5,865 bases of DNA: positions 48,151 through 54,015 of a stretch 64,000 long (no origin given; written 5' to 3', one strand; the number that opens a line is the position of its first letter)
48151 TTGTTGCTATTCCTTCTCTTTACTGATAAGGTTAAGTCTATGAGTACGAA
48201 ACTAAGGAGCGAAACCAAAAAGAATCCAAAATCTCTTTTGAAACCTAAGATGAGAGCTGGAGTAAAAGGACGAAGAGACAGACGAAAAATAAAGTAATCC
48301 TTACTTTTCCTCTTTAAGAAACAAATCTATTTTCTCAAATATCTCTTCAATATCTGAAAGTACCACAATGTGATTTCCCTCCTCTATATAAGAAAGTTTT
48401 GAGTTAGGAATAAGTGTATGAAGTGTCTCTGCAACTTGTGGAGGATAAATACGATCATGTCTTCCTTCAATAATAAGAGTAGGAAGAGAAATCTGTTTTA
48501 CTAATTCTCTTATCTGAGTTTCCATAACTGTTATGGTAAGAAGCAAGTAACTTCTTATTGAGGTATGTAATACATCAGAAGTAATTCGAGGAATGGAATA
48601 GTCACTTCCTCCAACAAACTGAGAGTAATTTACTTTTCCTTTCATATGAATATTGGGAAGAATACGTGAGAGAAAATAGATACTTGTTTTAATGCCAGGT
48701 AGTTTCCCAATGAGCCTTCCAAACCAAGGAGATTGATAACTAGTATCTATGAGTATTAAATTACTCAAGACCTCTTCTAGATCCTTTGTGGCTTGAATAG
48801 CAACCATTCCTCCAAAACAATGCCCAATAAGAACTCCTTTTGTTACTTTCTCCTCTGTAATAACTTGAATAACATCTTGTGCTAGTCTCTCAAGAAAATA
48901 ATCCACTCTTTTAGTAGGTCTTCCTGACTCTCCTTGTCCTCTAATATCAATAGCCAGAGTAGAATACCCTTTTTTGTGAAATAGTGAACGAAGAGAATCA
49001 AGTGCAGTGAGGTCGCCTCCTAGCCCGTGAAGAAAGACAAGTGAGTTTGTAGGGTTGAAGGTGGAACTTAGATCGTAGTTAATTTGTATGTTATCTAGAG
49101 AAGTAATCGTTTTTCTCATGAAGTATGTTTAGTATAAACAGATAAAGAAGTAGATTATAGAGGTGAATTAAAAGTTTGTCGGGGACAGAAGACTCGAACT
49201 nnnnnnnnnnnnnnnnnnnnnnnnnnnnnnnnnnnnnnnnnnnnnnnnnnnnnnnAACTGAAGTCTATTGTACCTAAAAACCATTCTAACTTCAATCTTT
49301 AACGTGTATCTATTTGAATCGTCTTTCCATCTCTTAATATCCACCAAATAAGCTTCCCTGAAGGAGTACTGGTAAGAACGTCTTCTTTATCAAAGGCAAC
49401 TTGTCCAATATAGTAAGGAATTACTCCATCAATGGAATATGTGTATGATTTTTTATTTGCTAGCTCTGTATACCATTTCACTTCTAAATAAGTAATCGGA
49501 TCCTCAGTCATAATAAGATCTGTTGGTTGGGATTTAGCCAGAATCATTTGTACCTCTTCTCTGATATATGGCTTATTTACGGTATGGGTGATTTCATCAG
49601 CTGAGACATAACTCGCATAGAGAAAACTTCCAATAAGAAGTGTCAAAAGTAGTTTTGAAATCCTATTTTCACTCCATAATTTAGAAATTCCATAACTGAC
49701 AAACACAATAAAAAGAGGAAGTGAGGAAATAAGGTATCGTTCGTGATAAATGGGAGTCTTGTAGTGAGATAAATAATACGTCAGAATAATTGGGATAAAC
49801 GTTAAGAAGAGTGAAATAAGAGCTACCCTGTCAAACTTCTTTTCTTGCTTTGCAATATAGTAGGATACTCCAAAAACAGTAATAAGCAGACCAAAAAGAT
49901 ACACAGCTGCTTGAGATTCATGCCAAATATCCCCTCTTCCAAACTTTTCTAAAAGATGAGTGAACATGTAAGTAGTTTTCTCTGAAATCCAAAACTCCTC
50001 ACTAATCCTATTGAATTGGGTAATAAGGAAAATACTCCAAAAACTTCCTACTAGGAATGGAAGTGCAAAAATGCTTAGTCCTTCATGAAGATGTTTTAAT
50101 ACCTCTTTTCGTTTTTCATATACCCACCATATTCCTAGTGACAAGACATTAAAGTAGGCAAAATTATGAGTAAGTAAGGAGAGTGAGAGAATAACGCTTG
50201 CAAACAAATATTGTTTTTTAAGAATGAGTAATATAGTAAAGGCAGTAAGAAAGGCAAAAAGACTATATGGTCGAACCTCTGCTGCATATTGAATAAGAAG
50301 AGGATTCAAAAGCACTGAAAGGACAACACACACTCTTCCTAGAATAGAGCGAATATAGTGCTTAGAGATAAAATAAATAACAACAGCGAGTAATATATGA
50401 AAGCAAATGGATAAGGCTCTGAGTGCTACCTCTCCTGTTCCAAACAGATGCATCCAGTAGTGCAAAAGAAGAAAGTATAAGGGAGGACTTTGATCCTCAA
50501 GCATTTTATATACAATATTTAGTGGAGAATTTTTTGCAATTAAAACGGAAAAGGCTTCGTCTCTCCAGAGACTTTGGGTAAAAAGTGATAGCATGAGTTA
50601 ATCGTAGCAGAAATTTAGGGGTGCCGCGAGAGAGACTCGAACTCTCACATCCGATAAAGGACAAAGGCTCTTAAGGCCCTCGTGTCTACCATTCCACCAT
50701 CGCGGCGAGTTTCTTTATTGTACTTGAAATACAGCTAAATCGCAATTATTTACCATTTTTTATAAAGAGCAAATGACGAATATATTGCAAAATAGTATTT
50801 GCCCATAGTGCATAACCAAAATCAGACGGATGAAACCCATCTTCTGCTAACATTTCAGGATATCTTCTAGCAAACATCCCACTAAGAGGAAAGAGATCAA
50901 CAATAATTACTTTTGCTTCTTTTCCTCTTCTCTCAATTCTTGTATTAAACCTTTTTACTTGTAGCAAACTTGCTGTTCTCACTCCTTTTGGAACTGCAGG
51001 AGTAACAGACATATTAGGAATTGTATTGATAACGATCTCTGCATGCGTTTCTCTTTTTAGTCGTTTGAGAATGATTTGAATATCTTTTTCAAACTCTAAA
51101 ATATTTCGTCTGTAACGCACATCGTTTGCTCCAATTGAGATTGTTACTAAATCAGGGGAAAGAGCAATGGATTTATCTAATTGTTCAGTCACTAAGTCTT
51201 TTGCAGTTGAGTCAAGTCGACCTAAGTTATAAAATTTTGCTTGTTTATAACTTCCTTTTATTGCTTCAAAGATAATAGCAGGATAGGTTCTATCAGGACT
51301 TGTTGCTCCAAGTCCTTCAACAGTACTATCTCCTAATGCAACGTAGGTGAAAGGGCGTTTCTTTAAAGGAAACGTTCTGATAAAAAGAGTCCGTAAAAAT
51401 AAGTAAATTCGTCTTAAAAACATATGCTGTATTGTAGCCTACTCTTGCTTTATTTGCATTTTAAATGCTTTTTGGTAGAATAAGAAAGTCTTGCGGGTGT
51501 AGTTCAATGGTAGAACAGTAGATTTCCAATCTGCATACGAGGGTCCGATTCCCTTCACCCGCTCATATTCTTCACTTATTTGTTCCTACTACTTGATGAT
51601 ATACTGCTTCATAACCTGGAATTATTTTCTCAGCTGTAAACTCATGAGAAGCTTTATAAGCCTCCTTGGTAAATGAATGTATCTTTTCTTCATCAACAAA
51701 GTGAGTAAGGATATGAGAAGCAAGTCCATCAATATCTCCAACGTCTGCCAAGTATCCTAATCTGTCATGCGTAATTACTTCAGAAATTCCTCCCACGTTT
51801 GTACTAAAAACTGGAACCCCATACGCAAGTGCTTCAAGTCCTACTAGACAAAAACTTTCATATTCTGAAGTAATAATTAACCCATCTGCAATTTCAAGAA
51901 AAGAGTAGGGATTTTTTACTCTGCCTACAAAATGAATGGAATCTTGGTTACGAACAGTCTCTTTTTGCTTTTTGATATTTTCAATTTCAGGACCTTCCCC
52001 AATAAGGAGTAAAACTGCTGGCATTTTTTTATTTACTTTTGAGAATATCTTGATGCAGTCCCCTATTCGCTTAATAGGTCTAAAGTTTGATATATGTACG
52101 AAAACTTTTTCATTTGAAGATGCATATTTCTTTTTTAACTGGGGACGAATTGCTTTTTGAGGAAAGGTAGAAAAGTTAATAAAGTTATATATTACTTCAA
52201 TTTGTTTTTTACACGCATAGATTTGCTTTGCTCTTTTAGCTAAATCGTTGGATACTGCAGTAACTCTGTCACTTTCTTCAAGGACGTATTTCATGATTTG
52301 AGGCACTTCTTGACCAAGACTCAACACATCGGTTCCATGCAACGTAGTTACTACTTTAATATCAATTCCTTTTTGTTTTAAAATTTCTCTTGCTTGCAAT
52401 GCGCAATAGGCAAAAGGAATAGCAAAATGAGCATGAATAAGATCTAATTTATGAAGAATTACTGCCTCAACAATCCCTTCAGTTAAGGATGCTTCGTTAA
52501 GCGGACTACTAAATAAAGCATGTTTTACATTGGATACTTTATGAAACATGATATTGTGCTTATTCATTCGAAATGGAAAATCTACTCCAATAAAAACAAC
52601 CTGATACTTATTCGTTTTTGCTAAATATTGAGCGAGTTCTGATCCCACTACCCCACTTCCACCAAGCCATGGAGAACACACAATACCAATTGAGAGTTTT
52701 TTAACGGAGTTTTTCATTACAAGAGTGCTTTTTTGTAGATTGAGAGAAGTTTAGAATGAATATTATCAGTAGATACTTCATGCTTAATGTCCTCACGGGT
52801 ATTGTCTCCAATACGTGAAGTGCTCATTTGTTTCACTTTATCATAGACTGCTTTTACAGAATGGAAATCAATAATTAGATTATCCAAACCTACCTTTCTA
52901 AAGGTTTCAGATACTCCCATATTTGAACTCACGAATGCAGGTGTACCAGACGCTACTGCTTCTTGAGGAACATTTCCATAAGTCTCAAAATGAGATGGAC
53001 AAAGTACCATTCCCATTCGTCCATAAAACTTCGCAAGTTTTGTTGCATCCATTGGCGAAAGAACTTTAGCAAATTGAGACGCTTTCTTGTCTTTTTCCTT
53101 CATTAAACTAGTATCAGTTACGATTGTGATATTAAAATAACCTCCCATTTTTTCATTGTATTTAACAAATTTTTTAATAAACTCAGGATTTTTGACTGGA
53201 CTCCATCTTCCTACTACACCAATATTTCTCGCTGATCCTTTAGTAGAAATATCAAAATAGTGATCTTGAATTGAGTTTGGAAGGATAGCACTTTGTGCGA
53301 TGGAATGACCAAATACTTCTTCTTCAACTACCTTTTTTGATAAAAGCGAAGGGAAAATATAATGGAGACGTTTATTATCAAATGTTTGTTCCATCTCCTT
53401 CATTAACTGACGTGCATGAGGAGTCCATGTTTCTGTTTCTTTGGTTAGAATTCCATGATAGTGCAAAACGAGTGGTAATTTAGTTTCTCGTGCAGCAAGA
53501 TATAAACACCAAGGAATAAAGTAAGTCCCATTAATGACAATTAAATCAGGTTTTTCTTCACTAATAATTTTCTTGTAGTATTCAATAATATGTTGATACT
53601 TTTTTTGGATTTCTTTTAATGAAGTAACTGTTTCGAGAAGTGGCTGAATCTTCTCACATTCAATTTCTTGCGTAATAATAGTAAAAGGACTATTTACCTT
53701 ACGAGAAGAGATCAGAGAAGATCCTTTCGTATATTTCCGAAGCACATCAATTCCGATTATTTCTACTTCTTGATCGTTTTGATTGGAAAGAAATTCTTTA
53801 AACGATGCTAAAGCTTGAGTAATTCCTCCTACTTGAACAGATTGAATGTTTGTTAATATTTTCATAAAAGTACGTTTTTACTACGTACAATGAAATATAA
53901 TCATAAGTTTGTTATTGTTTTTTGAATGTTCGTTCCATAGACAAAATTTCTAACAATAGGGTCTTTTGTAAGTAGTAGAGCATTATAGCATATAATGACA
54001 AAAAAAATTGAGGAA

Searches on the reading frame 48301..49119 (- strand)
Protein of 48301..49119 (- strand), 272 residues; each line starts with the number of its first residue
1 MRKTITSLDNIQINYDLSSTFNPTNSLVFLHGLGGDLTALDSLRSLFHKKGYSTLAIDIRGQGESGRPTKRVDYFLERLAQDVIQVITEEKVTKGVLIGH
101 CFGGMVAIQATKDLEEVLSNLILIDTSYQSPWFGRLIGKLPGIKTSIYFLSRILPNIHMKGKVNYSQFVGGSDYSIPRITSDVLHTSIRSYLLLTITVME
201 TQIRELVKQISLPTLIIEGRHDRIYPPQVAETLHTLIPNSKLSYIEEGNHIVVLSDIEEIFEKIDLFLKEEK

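Call 28: search_protein_families(library=pfam, proteins=[window:48301-49119:-], max_evalue=0.00001)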
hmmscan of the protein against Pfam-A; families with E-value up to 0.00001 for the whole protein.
window:48301-49119:- (272 aa): 4 families
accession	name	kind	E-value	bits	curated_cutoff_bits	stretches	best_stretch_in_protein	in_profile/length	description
PF12146.15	Hydrolase_4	-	7.1e-21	75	27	1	23-251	3-233/239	Serine aminopeptidase, S33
PF00561.26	Abhydrolase_1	-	1.3e-20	74.6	25.8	1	26-130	2-104/245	alpha/beta hydrolase fold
PF12697.13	Abhydrolase_6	-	7.1e-15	56.7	26.3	1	27-261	1-215/217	Alpha/beta hydrolase family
PF05057.20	DUF676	-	1.3e-06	28.5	20.3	1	27-152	8-144/217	Putative serine esterase (DUF676)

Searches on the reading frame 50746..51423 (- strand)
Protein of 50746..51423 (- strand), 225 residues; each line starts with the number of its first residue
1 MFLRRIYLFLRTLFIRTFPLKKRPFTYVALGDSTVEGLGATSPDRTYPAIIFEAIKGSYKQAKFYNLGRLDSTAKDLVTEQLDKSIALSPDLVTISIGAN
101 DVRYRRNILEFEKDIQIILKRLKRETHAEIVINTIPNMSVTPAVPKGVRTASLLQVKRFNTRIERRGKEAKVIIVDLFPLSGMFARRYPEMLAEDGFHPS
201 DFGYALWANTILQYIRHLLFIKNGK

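Call 29: search_protein_families(library=pfam, proteins=[window:50746-51423:-], max_evalue=0.00001)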
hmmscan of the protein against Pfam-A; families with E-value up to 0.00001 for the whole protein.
window:50746-51423:- (225 aa): 2 families
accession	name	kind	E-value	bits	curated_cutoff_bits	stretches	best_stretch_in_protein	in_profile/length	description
PF13472.12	Lipase_GDSL_2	-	1.9e-25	90.9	32.9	1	29-206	1-178/178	GDSL-like Lipase/Acylhydrolase family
PF00657.28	Lipase_GDSL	-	4.5e-15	56.8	23.6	1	27-210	1-207/208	GDSL-like Lipase/Acylhydrolase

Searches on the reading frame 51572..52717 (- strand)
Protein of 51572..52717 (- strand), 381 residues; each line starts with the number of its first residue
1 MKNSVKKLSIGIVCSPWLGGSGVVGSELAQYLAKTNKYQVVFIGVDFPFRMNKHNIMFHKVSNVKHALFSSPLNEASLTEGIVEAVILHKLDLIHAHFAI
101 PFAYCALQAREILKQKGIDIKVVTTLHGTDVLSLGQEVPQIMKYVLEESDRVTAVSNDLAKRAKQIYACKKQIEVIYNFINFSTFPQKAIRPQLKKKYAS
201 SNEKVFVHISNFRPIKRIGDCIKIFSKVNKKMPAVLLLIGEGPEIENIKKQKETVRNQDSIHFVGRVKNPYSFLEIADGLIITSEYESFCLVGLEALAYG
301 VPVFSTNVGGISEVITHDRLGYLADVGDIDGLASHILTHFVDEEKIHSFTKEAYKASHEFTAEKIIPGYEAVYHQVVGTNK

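Call 29: search_protein_families(library=pfam, proteins=[window:51572-52717:-], max_evalue=0.00001)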
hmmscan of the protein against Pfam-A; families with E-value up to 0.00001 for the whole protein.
window:51572-52717:- (381 aa): 5 families
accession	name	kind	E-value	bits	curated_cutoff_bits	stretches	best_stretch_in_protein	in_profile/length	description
PF00534.26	Glycos_transf_1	-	2.7e-31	108.9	26.4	1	193-355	4-171/172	Glycosyl transferases group 1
PF13692.12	Glyco_trans_1_4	-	9.5e-24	84.7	27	1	204-338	2-138/142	Glycosyl transferases group 1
PF13439.12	Glyco_transf_4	-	2.6e-20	73.6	28.5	1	19-181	2-167/170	Glycosyltransferase Family 4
PF13477.12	Glyco_trans_4_2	-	1.7e-06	28.7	23.4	1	28-155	16-138/139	Glycosyl transferase 4-like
PF13579.12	Glyco_trans_4_4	-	6.7e-06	27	29.7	0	19-178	1-157/158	Glycosyl transferase 4-like domain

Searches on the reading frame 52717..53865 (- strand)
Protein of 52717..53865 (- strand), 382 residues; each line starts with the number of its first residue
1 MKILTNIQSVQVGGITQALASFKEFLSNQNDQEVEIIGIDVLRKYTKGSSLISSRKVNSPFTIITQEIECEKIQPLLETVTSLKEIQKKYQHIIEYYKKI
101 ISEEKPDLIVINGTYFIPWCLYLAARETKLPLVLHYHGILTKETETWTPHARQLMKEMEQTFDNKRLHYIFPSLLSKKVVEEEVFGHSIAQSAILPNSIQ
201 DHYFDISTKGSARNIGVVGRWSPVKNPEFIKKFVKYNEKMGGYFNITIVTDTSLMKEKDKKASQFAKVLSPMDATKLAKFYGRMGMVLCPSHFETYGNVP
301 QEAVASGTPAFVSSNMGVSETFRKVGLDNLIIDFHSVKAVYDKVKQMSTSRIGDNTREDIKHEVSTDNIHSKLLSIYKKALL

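Call 29: search_protein_families(library=pfam, proteins=[window:52717-53865:-], max_evalue=0.00001)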
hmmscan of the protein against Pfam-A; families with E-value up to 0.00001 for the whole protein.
window:52717-53865:- (382 aa): 4 families
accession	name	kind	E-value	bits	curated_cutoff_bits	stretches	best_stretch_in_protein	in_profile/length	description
PF00534.26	Glycos_transf_1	-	4.5e-12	46.3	26.4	1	212-361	15-166/172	Glycosyl transferases group 1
PF13692.12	Glyco_trans_1_4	-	2.1e-08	35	27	1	213-347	2-139/142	Glycosyl transferases group 1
PF20706.3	GT4-conflict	-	2.9e-07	30.2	26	1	273-330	271-327/385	Family 4 Glycosyltransferase in conflict systems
PF13439.12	Glyco_transf_4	-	7e-07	29.9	28.5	1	95-180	62-148/170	Glycosyltransferase Family 4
